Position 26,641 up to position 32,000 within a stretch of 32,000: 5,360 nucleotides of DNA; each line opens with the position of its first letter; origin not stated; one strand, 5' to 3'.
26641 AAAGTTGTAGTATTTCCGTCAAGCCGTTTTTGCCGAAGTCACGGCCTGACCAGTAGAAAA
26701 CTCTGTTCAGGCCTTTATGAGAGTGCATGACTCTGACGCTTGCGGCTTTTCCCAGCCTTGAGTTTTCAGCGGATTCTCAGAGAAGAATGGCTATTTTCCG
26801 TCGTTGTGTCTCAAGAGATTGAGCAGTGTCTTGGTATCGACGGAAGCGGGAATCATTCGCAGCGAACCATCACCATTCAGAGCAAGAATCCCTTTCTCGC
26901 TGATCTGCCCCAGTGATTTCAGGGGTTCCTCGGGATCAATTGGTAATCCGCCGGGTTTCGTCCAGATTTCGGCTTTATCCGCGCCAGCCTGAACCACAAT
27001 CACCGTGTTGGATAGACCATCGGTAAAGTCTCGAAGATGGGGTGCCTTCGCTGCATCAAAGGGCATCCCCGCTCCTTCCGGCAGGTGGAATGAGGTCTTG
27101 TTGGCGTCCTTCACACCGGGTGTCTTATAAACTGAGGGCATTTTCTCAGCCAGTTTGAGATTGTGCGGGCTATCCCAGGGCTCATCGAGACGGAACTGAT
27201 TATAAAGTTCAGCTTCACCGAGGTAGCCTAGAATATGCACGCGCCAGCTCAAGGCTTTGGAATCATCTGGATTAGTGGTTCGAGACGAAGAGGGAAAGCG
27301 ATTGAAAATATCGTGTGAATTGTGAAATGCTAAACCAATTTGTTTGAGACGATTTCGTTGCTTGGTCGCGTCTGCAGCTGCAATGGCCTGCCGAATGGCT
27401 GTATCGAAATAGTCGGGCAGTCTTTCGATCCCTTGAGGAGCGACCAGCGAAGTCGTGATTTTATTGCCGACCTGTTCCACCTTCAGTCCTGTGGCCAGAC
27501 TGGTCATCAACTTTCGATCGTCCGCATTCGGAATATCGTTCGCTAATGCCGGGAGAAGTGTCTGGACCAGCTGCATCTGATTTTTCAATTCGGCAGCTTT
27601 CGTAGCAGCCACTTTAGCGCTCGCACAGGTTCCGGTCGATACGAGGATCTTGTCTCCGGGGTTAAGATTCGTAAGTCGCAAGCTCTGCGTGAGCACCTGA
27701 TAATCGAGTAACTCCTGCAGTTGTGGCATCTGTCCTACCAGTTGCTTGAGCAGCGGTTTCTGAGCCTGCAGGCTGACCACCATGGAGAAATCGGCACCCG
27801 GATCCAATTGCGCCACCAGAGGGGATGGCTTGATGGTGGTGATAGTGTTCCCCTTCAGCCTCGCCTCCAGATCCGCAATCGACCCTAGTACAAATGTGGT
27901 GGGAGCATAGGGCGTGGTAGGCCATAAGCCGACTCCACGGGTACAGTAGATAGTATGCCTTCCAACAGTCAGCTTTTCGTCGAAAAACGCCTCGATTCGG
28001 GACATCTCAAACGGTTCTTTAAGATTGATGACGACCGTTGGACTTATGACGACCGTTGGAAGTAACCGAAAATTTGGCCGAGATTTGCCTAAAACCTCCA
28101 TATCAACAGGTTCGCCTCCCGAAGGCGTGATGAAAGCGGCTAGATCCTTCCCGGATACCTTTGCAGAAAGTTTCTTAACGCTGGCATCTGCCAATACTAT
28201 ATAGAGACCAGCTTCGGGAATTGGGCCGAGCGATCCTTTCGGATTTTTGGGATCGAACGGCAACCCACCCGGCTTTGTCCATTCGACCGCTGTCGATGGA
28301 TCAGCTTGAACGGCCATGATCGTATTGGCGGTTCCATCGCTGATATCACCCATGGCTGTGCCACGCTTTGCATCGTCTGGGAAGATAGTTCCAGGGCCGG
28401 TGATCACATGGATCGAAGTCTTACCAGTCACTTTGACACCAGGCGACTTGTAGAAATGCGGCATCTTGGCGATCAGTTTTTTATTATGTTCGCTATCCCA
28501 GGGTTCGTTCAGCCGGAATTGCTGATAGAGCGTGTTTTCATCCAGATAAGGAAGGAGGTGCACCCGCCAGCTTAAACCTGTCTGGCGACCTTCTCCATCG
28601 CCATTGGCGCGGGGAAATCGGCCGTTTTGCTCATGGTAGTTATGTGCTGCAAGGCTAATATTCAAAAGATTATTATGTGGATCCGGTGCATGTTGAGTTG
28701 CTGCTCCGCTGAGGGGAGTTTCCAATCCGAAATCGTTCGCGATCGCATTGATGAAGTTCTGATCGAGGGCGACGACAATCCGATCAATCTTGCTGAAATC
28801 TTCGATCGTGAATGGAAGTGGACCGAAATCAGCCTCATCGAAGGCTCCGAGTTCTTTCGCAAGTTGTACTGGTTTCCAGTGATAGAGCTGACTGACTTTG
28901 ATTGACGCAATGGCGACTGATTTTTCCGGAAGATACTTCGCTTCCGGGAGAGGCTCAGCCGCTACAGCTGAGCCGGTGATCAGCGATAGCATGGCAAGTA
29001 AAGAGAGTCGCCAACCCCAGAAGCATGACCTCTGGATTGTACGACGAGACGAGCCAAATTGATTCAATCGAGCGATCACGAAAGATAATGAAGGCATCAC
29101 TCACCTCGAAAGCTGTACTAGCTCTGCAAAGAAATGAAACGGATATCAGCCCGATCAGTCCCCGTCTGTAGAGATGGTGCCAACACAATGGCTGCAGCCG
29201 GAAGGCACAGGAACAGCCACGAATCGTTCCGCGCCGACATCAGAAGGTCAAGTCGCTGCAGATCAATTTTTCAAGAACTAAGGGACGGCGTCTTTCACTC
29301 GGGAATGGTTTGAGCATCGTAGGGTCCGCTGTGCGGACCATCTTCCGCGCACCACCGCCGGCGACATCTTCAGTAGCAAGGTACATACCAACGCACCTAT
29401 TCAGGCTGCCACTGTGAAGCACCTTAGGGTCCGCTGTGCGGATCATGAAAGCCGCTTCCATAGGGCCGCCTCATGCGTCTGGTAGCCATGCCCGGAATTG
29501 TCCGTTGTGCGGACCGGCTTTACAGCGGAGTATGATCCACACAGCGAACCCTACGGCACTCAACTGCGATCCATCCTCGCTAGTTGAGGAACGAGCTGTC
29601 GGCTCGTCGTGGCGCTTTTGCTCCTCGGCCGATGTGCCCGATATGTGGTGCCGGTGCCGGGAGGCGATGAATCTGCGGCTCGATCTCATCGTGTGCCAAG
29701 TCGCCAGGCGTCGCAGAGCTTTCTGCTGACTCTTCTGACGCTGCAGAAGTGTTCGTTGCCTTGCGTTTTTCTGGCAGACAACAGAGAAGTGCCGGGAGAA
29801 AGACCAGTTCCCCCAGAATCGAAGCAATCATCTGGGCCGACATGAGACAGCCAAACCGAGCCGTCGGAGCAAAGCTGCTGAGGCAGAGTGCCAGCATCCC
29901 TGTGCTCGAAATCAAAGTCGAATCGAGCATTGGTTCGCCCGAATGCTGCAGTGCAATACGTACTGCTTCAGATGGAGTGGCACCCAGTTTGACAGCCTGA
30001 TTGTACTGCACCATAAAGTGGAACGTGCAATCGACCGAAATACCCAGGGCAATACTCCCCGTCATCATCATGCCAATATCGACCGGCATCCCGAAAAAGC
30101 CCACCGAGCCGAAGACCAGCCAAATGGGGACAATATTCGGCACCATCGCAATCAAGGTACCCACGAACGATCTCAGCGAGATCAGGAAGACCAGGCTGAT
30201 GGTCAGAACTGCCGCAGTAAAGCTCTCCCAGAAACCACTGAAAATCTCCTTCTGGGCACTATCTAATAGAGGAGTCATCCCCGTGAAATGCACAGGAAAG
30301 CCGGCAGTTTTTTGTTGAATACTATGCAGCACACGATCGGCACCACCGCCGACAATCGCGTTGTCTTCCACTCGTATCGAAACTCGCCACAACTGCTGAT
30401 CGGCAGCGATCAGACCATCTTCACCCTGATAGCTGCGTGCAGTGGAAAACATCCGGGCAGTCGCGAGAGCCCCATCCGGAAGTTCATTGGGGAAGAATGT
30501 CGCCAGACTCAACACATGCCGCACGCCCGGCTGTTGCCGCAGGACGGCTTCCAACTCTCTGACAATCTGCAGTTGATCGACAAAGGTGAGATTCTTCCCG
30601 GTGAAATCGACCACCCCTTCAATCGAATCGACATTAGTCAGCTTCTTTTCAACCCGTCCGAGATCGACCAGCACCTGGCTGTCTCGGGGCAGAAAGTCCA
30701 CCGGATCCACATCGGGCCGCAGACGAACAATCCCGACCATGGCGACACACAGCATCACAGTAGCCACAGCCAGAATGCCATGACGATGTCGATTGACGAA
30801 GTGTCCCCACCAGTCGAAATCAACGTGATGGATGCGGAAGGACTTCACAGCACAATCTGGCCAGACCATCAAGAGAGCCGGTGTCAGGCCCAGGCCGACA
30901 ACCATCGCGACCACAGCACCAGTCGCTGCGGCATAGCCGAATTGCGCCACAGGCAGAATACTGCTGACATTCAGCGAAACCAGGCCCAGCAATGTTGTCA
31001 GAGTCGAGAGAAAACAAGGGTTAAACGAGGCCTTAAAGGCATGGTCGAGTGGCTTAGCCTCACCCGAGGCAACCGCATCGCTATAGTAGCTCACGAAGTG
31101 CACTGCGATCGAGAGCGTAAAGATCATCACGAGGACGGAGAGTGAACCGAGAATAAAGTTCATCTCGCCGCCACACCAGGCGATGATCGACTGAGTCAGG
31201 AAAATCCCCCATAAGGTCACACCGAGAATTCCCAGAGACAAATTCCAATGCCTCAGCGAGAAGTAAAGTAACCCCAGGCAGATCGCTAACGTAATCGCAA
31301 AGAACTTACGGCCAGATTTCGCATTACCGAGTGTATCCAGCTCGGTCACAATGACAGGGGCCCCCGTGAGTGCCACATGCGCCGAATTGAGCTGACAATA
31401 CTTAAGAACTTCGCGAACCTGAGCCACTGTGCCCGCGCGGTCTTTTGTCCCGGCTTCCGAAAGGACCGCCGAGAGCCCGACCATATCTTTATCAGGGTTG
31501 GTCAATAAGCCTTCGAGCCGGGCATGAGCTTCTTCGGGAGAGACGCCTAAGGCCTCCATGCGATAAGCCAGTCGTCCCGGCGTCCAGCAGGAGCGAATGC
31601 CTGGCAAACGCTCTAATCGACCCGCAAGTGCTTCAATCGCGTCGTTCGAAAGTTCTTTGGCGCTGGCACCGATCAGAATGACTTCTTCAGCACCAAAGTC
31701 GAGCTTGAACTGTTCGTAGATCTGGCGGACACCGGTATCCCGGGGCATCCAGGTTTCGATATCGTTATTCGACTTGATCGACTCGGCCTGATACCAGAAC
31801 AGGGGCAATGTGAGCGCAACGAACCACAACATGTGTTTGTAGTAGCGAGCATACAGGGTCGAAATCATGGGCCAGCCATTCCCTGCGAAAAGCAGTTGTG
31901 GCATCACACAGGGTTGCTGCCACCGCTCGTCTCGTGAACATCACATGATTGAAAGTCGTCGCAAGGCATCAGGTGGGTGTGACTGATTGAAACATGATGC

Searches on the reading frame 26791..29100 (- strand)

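Call 74: search_protein_families(library=padloc, proteins=[window:26791-29100:-], max_evalue=0.001)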
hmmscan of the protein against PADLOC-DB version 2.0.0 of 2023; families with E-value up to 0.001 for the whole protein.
window:26791-29100:- (769 aa): 0 families

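Call 75: search_protein_families(library=pfam, proteins=[window:26791-29100:-], max_evalue=0.001)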
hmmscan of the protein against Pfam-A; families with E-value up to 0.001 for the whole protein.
window:26791-29100:- (769 aa): 1 family
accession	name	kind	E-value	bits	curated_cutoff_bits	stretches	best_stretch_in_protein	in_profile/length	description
PF07596.16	SBP_bac_10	-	6.7e-42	144.8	23.3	2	582-654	13-87/268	Protein of unknown function (DUF1559)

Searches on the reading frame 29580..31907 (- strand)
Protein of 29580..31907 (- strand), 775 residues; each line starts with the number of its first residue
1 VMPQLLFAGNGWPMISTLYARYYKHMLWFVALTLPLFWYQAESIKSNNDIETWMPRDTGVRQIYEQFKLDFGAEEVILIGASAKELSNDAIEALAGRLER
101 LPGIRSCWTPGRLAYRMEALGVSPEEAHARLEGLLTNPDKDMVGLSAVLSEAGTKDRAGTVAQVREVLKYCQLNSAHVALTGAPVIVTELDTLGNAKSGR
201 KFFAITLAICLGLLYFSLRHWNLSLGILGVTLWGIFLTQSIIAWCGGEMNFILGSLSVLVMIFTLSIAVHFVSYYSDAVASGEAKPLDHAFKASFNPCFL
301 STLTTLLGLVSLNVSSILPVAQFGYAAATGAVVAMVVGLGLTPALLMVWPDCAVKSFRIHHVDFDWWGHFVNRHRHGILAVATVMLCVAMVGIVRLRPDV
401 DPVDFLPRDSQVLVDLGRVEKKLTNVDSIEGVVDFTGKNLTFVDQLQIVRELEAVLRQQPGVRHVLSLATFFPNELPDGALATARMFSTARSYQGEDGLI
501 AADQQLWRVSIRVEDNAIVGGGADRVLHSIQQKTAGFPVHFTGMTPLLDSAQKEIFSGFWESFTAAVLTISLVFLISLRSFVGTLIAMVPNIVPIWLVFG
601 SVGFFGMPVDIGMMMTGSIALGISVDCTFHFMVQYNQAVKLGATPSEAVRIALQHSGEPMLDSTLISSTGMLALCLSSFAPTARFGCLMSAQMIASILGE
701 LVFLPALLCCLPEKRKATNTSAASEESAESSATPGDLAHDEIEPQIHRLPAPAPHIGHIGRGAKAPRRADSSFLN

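Call 74: search_protein_families(library=padloc, proteins=[window:29580-31907:-], max_evalue=0.001)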
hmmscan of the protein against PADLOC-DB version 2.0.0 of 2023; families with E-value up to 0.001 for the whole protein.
window:29580-31907:- (775 aa): 0 families

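Call 75: search_protein_families(library=pfam, proteins=[window:29580-31907:-], max_evalue=0.001)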
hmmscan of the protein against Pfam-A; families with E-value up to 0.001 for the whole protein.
window:29580-31907:- (775 aa): 1 family
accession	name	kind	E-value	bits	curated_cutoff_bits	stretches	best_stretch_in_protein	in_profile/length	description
PF03176.21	MMPL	-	3.4e-28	99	20.5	2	132-373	77-328/333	MMPL family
